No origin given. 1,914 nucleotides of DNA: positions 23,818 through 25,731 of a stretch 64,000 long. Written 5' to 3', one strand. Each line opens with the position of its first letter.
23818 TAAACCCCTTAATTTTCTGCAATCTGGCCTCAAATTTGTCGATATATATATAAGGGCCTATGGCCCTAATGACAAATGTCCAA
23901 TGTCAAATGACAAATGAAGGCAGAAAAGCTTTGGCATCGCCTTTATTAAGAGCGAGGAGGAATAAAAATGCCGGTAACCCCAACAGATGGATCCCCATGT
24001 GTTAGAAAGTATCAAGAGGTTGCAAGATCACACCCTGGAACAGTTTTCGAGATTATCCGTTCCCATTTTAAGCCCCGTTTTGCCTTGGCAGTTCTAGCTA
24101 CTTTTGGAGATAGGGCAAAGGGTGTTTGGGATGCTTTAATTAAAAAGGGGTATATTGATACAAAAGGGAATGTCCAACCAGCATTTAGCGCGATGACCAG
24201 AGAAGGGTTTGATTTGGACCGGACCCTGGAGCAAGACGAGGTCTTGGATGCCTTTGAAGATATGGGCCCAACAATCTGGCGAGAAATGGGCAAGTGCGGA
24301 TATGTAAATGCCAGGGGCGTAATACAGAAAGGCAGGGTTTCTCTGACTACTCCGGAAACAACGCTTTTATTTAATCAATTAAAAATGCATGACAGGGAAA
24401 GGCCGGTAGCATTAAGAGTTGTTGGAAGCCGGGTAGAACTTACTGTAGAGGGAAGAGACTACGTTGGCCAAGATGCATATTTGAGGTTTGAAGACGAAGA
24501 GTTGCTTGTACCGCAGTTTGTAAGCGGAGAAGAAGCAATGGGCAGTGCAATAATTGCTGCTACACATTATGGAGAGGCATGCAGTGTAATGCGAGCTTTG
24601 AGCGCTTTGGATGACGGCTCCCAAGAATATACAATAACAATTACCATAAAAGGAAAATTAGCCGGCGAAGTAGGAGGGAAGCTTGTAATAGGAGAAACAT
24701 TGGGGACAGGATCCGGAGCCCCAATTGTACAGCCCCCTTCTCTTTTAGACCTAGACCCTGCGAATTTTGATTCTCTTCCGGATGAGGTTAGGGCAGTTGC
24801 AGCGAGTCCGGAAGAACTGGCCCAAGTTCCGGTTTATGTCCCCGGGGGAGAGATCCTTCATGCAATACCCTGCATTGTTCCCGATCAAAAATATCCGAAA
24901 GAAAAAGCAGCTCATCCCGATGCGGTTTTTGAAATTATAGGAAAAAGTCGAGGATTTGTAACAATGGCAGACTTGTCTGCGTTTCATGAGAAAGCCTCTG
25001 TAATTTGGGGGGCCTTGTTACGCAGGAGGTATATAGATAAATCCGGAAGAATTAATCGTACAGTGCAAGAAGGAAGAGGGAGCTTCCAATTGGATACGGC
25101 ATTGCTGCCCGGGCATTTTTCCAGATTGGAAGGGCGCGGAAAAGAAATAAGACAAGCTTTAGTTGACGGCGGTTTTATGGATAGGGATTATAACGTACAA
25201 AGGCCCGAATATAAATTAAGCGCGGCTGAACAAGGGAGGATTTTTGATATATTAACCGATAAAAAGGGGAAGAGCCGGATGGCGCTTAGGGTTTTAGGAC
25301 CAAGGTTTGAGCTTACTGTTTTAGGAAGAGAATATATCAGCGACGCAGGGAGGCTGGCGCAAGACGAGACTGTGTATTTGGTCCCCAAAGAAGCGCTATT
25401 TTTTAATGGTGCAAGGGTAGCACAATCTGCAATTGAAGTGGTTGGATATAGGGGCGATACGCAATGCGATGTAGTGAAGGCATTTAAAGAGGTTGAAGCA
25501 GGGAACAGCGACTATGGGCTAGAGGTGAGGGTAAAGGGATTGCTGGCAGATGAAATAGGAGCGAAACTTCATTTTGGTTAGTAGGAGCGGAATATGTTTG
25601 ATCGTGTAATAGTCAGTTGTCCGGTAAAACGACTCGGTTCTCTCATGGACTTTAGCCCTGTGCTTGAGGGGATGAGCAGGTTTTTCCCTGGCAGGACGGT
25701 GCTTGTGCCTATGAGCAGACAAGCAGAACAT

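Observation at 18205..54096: Recurrent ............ motif upstream of five to six genes, including the giant genes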

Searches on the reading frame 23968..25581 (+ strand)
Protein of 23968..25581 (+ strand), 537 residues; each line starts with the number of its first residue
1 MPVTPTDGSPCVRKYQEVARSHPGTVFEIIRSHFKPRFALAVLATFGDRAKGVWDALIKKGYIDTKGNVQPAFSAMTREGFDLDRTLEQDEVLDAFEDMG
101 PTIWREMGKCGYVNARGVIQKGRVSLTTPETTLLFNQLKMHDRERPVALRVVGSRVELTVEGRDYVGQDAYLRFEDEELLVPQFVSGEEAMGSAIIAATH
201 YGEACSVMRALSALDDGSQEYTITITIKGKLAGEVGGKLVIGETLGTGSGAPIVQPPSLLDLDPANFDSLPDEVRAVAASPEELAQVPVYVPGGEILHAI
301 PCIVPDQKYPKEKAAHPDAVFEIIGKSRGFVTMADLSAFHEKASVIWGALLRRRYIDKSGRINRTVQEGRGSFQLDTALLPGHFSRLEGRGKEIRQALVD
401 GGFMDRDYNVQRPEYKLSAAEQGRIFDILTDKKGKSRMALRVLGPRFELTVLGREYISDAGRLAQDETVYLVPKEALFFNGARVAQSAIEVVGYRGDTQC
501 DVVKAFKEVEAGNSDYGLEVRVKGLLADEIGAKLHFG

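Call 10: search_protein_families(library=pfam, proteins=[window:23968-25581:+], max_evalue=0.01)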
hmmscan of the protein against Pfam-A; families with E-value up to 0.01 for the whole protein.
window:23968-25581:+ (537 aa): 0 families

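Call 76: search_protein_families(library=ncbifam, proteins=[window:23968-25581:+], max_evalue=0.01)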
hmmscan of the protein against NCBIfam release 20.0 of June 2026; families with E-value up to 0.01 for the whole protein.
window:23968-25581:+ (537 aa): 0 families

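Call 91: find_homologous_proteins(query=window:23968-25581:+, max_evalue=0.001)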
Query window:23968-25581:+ (537 aa): 1 proteins with E <= 0.001 among 8000 candidates.
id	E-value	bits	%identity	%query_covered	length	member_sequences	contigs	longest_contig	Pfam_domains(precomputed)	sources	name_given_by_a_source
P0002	0.0e+0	1209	100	100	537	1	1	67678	-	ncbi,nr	ncbi:MAG: hypothetical protein NT099_02520 [Candidatus Saganbacteria bacterium]|nr:hypothetical prot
